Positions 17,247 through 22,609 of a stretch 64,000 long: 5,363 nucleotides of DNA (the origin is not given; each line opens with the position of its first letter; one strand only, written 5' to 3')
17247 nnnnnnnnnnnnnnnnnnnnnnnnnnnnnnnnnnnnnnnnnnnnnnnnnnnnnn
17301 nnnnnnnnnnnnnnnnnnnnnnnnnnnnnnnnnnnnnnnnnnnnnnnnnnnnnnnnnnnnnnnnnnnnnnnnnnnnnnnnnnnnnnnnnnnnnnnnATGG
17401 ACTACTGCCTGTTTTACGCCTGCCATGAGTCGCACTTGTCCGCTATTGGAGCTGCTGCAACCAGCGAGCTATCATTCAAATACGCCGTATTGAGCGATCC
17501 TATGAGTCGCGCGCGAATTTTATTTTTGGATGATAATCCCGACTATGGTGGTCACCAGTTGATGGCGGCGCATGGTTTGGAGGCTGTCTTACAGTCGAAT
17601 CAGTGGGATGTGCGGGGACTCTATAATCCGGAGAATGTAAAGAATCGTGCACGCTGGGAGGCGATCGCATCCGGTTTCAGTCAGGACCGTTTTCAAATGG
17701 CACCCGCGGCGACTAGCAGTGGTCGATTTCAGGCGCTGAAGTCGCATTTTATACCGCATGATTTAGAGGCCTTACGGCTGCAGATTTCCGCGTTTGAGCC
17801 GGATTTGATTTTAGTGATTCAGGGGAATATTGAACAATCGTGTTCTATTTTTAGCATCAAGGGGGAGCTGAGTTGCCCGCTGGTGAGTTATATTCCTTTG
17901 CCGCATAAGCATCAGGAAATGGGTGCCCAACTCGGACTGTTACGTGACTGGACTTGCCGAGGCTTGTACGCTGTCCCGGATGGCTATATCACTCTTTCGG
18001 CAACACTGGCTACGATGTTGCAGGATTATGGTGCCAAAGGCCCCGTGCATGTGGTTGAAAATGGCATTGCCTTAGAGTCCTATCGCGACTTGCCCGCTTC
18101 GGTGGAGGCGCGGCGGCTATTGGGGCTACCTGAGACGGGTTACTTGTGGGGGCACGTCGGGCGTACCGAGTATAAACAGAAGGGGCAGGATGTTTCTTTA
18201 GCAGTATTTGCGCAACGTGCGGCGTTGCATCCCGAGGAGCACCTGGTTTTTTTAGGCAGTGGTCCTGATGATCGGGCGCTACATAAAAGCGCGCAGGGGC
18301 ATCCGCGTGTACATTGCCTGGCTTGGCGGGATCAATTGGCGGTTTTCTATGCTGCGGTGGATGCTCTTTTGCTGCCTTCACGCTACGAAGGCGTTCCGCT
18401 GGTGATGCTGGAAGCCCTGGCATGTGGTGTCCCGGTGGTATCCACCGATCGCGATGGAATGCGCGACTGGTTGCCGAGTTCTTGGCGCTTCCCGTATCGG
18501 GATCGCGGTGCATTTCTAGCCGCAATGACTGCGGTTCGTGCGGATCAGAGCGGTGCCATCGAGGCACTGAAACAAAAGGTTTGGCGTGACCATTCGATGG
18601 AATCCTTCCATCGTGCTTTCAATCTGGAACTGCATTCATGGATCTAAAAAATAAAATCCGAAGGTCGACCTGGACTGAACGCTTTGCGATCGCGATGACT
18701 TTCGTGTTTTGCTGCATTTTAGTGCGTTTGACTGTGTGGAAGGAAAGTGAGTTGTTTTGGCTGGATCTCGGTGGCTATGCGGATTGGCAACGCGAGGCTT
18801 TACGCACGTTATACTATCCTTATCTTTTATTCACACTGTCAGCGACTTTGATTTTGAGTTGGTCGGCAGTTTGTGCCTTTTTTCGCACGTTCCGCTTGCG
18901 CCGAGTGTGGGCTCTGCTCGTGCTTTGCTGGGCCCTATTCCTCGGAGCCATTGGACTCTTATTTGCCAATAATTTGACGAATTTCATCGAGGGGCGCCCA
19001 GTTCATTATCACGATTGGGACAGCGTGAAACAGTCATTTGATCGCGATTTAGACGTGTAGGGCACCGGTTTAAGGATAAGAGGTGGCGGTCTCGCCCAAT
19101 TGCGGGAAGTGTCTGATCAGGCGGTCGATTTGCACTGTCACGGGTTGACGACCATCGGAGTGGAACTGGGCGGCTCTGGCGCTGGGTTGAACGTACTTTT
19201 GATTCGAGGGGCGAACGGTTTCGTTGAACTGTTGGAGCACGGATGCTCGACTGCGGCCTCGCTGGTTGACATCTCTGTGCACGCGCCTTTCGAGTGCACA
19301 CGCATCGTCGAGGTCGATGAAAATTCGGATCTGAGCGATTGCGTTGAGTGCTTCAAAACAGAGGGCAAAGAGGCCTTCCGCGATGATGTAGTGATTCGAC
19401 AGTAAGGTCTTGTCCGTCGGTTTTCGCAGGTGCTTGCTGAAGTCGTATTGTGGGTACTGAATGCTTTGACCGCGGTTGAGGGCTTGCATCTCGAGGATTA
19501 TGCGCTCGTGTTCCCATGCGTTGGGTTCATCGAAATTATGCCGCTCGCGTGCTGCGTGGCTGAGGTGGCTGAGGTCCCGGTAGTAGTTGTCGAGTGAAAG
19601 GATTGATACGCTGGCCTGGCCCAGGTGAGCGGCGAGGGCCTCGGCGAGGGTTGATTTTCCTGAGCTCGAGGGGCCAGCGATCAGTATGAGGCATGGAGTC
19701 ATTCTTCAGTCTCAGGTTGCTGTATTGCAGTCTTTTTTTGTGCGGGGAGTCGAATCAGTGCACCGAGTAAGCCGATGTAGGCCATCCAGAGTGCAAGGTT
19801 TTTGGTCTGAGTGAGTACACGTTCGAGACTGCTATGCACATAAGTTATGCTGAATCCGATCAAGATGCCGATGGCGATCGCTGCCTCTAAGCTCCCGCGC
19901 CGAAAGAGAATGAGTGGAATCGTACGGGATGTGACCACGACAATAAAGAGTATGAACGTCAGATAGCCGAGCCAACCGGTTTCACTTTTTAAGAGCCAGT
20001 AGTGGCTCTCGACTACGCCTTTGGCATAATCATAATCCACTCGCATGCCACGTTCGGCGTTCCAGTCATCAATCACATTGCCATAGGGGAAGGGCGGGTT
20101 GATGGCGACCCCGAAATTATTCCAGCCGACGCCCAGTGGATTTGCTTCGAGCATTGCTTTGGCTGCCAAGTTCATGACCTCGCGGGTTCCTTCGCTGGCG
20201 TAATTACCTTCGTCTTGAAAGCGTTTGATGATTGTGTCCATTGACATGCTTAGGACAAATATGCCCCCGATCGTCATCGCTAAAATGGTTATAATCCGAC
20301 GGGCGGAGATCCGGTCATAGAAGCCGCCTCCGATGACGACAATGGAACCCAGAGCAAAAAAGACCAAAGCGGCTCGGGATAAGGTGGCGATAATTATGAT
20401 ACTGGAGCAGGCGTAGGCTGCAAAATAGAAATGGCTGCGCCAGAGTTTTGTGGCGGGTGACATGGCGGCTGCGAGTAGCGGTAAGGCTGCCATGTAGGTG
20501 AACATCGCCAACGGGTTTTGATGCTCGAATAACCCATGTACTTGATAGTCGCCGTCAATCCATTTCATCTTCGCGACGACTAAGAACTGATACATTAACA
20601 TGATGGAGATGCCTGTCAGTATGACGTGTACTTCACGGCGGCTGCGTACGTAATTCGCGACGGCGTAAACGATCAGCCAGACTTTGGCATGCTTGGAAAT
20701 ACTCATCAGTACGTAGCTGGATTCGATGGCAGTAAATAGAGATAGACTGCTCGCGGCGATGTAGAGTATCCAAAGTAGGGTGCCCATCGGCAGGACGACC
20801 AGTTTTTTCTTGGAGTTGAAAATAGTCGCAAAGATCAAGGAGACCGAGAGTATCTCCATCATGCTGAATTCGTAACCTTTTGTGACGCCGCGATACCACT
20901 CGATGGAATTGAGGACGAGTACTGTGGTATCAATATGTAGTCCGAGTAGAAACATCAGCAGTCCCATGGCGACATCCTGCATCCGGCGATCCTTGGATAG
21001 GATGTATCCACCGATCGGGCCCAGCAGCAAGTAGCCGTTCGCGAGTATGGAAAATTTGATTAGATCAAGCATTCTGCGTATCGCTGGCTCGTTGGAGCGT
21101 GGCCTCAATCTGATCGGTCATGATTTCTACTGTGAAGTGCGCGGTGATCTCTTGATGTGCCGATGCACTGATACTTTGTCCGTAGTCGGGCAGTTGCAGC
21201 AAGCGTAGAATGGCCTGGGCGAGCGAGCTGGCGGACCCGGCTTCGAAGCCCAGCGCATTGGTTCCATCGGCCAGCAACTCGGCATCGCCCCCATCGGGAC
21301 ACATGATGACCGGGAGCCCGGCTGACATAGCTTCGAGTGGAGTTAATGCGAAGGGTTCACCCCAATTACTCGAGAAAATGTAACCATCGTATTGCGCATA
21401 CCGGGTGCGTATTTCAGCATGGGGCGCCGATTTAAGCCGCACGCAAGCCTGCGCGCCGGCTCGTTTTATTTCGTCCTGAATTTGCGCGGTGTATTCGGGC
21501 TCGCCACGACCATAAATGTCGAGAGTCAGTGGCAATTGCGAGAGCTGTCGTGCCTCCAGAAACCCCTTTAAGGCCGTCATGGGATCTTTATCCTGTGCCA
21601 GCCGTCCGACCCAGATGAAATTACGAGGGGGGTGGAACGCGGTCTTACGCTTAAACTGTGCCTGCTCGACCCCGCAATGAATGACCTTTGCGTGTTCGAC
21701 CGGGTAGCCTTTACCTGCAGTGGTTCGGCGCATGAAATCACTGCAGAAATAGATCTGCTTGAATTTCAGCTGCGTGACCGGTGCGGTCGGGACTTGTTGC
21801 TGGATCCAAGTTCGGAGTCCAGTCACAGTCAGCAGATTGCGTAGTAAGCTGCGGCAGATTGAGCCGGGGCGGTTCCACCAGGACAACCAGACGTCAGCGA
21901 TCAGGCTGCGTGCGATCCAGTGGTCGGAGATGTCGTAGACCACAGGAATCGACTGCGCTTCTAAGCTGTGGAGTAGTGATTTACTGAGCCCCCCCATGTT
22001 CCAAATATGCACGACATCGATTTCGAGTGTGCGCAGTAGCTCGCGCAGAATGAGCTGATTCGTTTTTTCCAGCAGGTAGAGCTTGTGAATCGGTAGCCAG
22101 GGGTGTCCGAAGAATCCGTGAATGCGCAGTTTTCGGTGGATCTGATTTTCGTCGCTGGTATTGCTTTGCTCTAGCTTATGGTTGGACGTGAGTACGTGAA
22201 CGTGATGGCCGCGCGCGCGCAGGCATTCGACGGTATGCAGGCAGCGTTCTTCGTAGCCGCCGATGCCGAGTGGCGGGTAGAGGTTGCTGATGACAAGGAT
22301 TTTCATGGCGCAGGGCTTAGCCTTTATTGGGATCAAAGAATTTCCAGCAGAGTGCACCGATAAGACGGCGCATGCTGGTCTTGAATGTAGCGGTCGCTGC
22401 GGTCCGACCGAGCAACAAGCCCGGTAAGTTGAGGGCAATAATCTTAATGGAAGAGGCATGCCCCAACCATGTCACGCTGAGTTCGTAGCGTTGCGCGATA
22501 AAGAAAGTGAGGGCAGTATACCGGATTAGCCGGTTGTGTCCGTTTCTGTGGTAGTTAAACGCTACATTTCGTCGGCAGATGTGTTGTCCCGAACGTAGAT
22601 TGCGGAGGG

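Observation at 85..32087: A ~32 kb PEP-CTERM/exosortase EPS locus built as two convergent operons with an embedded partner-switching circuit and no visible sigma/anti-sigma target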

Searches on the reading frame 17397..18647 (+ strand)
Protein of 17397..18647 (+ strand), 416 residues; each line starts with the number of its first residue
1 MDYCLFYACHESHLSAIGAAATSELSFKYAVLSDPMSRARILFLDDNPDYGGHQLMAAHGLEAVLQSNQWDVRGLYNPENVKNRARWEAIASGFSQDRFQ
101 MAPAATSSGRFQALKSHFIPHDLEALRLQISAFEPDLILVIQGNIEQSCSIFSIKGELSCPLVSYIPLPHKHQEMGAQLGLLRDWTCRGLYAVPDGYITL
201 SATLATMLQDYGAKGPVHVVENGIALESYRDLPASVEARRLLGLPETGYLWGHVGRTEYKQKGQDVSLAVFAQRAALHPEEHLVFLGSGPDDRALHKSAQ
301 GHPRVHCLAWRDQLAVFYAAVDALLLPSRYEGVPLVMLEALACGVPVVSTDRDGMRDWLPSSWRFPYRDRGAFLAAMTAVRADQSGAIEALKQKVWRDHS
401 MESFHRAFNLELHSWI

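Call 4: search_protein_families(library=pfam, proteins=[window:17397-18647:+], max_evalue=0.01)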
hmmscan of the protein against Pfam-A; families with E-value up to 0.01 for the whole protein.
window:17397-18647:+ (416 aa): 5 families
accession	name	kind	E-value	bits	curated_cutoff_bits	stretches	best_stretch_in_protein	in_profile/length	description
PF13692.12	Glyco_trans_1_4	-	2.1e-22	80.3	27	1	252-379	5-138/142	Glycosyl transferases group 1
PF00534.26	Glycos_transf_1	-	1.7e-19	70.5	26.4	1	240-357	7-129/172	Glycosyl transferases group 1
PF20706.3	GT4-conflict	-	5.8e-09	35.9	26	1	254-408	203-366/385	Family 4 Glycosyltransferase in conflict systems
PF13439.12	Glyco_transf_4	-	2.6e-06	28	28.5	1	116-227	54-169/170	Glycosyltransferase Family 4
PF13524.12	Glyco_trans_1_2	-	4.4e-05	23.9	25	1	301-402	15-136/144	Glycosyl transferase-like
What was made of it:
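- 17397..19060 (+): GT4 glycosyltransferase (17397-18647) and a small membrane protein (18638-19060). This is the end of the plus-strand operon. PF13692 E 2e-22 (call 4).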

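Call 7: search_protein_families(library=ncbifam, proteins=[window:17397-18647:+], max_evalue=0.001)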
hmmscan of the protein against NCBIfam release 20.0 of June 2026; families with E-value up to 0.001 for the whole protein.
window:17397-18647:+ (416 aa): 25 families
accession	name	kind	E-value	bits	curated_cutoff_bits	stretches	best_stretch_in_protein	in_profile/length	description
NF047684.1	TeichurnBiosyTuaC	equivalog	1.4e-14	53.8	550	1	218-359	188-328/391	teichuronic acid biosynthesis protein TuaC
TIGR03088.1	stp2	hypoth_equivalog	3.4e-13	49.4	409.05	1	195-358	138-310/374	TIGR03088 family PEP-CTERM/XrtA system glycosyltransferase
NF053787.1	GlcN_PG_synth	equivalog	3.6e-13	49.1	480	1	157-362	104-303/361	N-acetylglucosaminyl phosphatidylglycerol synthase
TIGR03999.1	thiol_BshA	equivalog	4.6e-13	48.8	273.7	1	210-358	162-310/375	N-acetyl-alpha-D-glucosaminyl L-malate synthase BshA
TIGR04047.1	MSMEG_0565_glyc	hypoth_equivalog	7.3e-12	45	259.85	1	194-400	139-359/373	MSMEG_0565 family glycosyltransferase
NF007396.0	PRK09922.1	equivalog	1.3e-11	44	385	1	254-359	188-299/361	lipopolysaccharide 1,6-galactosyltransferase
TIGR03449.1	mycothiol_MshA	equivalog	3.3e-11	42.7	462.5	1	205-355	177-338/406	D-inositol-3-phosphate glycosyltransferase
TIGR02095.1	glgA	subfamily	1e-09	37.6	328.45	1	241-357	285-405/477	glycogen/starch synthase, ADP-glucose type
TIGR04157.1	glyco_rSAM_CFB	subfamily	2.6e-09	36.6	400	1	192-359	168-339/406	TIGR04157 family glycosyltransferase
NF011726.0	PRK15179.1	equivalog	1.6e-08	33.3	733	1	268-354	536-625/694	Vi polysaccharide biosynthesis protein TviE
TIGR02149.1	glgA_Coryne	subfamily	3.9e-08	32.8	302.4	1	169-356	121-319/391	glycogen synthase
NF053513.1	Gtran_IagA_BgsA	equivalog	8.5e-08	31.6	460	1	182-395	95-311/333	LTA glycolipid anchor biosynthesis glycosyltransferase, IagA/BgsA family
TIGR04063.1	stp3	hypoth_equivalog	5.6e-07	28.8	442.05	1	215-359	180-333/397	TIGR04063 family PEP-CTERM/XrtA system glycosyltransferase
NF001900.0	PRK00654.1-3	equivalog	1.5e-05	23.6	509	1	245-349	269-377/481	glycogen synthase GlgA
NF041876.1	EPS_EpsE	equivalog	3.7e-05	23.1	400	1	319-359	294-334/389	exopolysaccharide biosynthesis GT4 family glycosyltransferase EpsE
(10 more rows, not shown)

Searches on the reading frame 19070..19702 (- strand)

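Call 4: search_protein_families(library=pfam, proteins=[window:19070-19702:-], max_evalue=0.01)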
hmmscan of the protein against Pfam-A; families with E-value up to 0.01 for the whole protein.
window:19070-19702:- (210 aa): 18 families
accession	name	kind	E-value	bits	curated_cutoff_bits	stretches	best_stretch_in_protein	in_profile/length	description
PF00485.24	PRK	-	4.2e-33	115.3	22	1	6-178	2-183/196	Phosphoribulokinase / Uridine kinase family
PF13238.12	AAA_18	-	2.6e-07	31.6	29.4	1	6-152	1-120/128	AAA domain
PF13671.12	AAA_33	-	4.9e-06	27.3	27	1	5-54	1-46/143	AAA domain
PF13521.12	AAA_28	-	1.1e-05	26.2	27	1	6-75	2-68/164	AAA domain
PF02224.24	Cytidylate_kin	-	2.6e-05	24.5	26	1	6-94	1-82/211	Cytidylate kinase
PF13191.12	AAA_16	-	0.00013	23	32.6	1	3-34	24-55/167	AAA ATPase domain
PF01583.26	APS_kinase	-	0.00029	21.3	21.1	1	3-39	2-40/152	Adenylylsulphate kinase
PF06414.18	Zeta_toxin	-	0.00047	20.1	22.3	1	2-42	15-56/199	Zeta toxin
PF20720.3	nSTAND3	-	0.0014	18.8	27.2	1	6-40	20-54/155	Novel STAND NTPase 3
PF13555.12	AAA_29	-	0.0024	18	27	1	6-26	25-45/61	P-loop containing region of AAA domain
PF00004.35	AAA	-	0.0025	18.7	21.2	0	6-34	1-29/131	ATPase family associated with various cellular activities (AAA)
PF08433.16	KTI12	-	0.0034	17.4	22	1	5-39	3-37/271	Chromatin associated protein KTI12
PF07931.18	CPT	-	0.0037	17.5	22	1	5-45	3-42/172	Chloramphenicol phosphotransferase-like protein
PF19975.5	DO-GTPase1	-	0.0039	17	27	1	7-59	1-52/271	Double-GTPase 1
PF20693.3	YobI-ATPase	-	0.0053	16.8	27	1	6-129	17-132/363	YobI-like P-loop NTPase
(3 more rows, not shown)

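Call 7: search_protein_families(library=ncbifam, proteins=[window:19070-19702:-], max_evalue=0.001)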
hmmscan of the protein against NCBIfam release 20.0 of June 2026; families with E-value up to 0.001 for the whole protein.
window:19070-19702:- (210 aa): 16 families
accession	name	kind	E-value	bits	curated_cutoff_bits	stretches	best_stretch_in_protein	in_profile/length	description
NF004018.0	PRK05480.1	equivalog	2.2e-52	177.6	180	1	3-180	6-183/210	uridine kinase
TIGR00235.1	udk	equivalog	3.6e-46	157.4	220.3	1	4-179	7-182/207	uridine kinase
NF005655.0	PRK07429.1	subfamily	2.3e-23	82.8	236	1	3-178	8-179/326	phosphoribulokinase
NF006746.0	PRK09270.1-5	subfamily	8.4e-12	44.5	250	1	5-179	23-202/210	nucleoside/nucleotide kinase family protein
NF005115.0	PRK06547.1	equivalog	6.6e-10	38.6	173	1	4-146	16-141/172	hypothetical protein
NF006085.0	PRK08233.1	equivalog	2.3e-09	37.3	198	1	1-184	3-162/184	hypothetical protein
NF006743.0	PRK09270.1-2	equivalog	2e-08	33.5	227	1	6-179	31-209/217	nucleoside/nucleotide kinase family protein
NF005576.0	PRK07261.1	equivalog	1.5e-06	28.1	224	0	98-164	53-120/171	DNA topology modulation protein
NF005807.0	PRK07667.1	equivalog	1.3e-05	24.8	221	1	6-172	20-180/193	kinase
NF006744.0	PRK09270.1-3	equivalog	1.5e-05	24.6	281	1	5-155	25-182/213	nucleoside/nucleotide kinase family protein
NF006745.0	PRK09270.1-4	equivalog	3.3e-05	22.9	228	1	5-160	44-212/246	nucleoside/nucleotide kinase family protein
TIGR00455.1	apsK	equivalog_domain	3.9e-05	23.4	138.7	1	4-73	19-83/184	adenylyl-sulfate kinase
NF005994.0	PRK08118.1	equivalog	4.3e-05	23.6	215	0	6-45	4-40/172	DNA topology modulation protein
TIGR00017.1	cmk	equivalog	0.00013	21.7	135.55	1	5-48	4-44/217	(d)CMP kinase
NF004861.0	PRK06217.1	equivalog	0.00038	19.9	203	0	6-70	4-69/183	hypothetical protein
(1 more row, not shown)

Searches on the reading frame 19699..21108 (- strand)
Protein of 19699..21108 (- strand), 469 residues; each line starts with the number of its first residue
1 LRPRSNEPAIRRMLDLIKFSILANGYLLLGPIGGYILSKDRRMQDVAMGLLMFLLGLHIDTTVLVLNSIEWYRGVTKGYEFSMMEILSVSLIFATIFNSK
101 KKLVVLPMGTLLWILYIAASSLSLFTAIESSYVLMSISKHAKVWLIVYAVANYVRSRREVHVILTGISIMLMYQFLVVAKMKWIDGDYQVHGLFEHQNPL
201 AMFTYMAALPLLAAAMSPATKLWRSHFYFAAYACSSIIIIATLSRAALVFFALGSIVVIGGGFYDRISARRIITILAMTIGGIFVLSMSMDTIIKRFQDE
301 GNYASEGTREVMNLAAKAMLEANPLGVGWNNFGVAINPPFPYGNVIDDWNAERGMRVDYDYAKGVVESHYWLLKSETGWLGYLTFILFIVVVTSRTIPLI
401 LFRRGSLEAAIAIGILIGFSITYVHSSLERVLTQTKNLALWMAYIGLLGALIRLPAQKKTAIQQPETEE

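Call 4: search_protein_families(library=pfam, proteins=[window:19699-21108:-], max_evalue=0.01)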
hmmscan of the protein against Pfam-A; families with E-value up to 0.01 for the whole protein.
window:19699-21108:- (469 aa): 1 family
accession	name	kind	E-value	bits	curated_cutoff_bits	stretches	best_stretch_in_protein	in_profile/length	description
PF04932.20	Wzy_C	-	4.8e-09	36.6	31.7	1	231-338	2-114/149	O-Antigen ligase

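Call 7: search_protein_families(library=ncbifam, proteins=[window:19699-21108:-], max_evalue=0.001)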
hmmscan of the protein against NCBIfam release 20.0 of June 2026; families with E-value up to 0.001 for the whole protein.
window:19699-21108:- (469 aa): 1 family
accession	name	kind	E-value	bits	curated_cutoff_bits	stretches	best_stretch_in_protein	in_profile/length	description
TIGR03097.1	PEP_O_lig_1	hypoth_equivalog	1.1e-07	31.1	188.1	1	56-393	23-345/408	putative O-glycosylation ligase, exosortase A system-associated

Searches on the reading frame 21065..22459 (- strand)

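Call 4: search_protein_families(library=pfam, proteins=[window:21065-22459:-], max_evalue=0.01)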
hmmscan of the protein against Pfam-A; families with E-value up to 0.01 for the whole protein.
window:21065-22459:- (464 aa): 7 families
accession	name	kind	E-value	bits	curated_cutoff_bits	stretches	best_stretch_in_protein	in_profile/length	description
PF00534.26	Glycos_transf_1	-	1.8e-20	73.6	26.4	1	268-433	5-168/172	Glycosyl transferases group 1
PF13692.12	Glyco_trans_1_4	-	2.1e-18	67.4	27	1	279-422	2-141/142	Glycosyl transferases group 1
PF13439.12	Glyco_transf_4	-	1.6e-14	54.7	28.5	1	66-265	1-167/170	Glycosyltransferase Family 4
PF13579.12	Glyco_trans_4_4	-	3e-10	41.1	29.7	1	67-197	1-122/158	Glycosyl transferase 4-like domain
PF20706.3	GT4-conflict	-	4.8e-06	26.3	26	1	263-399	180-323/385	Family 4 Glycosyltransferase in conflict systems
PF13524.12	Glyco_trans_1_2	-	0.00035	21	25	1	338-451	28-142/144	Glycosyl transferase-like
PF13477.12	Glyco_trans_4_2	-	0.0067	17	23.4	0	73-175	13-104/139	Glycosyl transferase 4-like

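Call 7: search_protein_families(library=ncbifam, proteins=[window:21065-22459:-], max_evalue=0.001)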
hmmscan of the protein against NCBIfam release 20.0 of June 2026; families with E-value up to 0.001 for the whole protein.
window:21065-22459:- (464 aa): 23 families
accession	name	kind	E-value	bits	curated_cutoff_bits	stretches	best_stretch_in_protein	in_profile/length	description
NF041876.1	EPS_EpsE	equivalog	4e-21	75.7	400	1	255-449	186-387/389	exopolysaccharide biosynthesis GT4 family glycosyltransferase EpsE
TIGR03088.1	stp2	hypoth_equivalog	2.3e-16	59.8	409.05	1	278-454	194-369/374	TIGR03088 family PEP-CTERM/XrtA system glycosyltransferase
TIGR04063.1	stp3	hypoth_equivalog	7.6e-13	48.1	442.05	1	322-441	254-378/397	TIGR04063 family PEP-CTERM/XrtA system glycosyltransferase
TIGR03999.1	thiol_BshA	equivalog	2.7e-11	43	273.7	1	317-457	236-372/375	N-acetyl-alpha-D-glucosaminyl L-malate synthase BshA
TIGR02472.1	sucr_P_syn_N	equivalog_domain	6.5e-10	38.4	576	1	355-445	338-428/439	sucrose-phosphate synthase, putative, glycosyltransferase domain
NF012028.0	PRK15484.1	subfamily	7.1e-10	38.5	618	1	283-456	198-376/380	lipopolysaccharide N-acetylglucosaminyltransferase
TIGR02918.1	TIGR02918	equivalog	3.9e-09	35.7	574.6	1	277-385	318-420/500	accessory Sec system glycosyltransferase GtfA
NF047880.1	glyco_SdgA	exception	1.2e-08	34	800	1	278-447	315-480/488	serine-aspartate repeat adhesin O-glycosyltransferase SdgA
NF049988.1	MGlcDAGSynMgs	equivalog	3.1e-08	33.4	400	1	52-177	1-117/398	alpha-monoglucosyldiacylglycerol synthase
TIGR02470.1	sucr_synth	equivalog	1.9e-07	29.6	810.4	1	341-451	627-741/784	sucrose synthase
NF007396.0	PRK09922.1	equivalog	3.3e-07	29.5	385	1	256-422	159-325/361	lipopolysaccharide 1,6-galactosyltransferase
NF046085.1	XrtY_assoc_Gly1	equivalog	5.1e-07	28.9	400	1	271-450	202-376/387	XrtY-associated glycosyltransferase XYAG1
TIGR03449.1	mycothiol_MshA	equivalog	2.6e-06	26.6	462.5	1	283-458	225-403/406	D-inositol-3-phosphate glycosyltransferase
NF038255.1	exopoly_VpsD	equivalog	3.2e-06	26.3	300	1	310-390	234-315/381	VpsD family glycosyltransferase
NF038298.1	EPS_HpsO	equivalog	3.8e-06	25.9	575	1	283-450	206-379/388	hormogonium polysaccharide biosynthesis glycosyltransferase HpsO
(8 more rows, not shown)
